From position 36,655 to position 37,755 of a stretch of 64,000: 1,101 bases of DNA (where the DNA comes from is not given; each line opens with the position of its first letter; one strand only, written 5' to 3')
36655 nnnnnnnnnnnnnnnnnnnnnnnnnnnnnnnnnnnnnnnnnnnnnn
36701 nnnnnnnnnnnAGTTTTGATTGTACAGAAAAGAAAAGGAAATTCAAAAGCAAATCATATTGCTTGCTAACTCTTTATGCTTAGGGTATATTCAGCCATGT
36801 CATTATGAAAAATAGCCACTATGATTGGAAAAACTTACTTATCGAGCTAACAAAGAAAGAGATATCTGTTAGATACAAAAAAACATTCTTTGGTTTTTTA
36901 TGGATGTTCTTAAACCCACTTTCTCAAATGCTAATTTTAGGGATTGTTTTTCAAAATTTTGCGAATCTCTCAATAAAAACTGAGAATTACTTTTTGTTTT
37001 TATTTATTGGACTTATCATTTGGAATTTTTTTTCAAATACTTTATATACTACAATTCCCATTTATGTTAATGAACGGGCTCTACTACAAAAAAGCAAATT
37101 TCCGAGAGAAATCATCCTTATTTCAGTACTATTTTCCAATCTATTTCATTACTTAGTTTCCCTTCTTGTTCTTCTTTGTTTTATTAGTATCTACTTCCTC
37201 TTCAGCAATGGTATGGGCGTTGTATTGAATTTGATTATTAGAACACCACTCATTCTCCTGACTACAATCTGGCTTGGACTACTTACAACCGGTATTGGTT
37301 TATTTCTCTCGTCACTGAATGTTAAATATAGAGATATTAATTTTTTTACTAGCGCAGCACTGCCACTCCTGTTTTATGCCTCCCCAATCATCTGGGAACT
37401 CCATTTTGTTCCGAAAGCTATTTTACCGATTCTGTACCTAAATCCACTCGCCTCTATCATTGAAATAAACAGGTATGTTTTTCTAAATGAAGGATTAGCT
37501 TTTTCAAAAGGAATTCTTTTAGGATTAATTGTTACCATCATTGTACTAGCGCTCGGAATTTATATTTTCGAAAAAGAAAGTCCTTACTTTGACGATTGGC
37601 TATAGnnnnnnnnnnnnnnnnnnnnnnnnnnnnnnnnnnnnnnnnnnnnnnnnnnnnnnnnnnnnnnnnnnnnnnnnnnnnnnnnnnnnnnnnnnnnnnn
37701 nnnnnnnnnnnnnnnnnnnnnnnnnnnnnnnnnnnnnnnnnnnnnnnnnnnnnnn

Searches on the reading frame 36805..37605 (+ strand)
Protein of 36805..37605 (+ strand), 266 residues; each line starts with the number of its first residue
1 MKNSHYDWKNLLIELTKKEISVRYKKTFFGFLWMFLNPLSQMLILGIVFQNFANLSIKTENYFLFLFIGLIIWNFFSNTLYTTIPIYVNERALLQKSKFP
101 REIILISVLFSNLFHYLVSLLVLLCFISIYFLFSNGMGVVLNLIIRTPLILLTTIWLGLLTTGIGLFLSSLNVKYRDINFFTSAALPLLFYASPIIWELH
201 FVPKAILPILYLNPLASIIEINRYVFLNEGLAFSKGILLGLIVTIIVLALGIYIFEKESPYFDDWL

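Call 18: search_protein_families(library=pfam, proteins=[window:36805-37605:+], max_evalue=0.01)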
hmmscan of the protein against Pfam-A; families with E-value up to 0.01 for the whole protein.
window:36805-37605:+ (266 aa): 1 family
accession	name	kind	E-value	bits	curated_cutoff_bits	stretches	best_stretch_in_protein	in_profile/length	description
PF01061.29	ABC2_membrane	-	7.9e-17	61.9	26.9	1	12-226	3-210/211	ABC-2 type transporter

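Call 67: search_protein_families(library=ncbifam, proteins=[window:36805-37605:+], max_evalue=0.001)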
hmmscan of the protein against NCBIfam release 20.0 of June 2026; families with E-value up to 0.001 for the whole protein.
window:36805-37605:+ (266 aa): 2 families
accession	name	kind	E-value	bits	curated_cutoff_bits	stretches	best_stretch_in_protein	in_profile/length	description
NF050109.1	galactan_ABC_perm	equivalog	8e-18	64.9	380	1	8-252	20-258/272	galactan export ABC transporter permease subunit Wzm/RfbD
NF050053.1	CapPschTportKpsM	equivalog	6.8e-10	39.3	300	1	10-255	3-249/257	capsule polysaccharide transporter KpsM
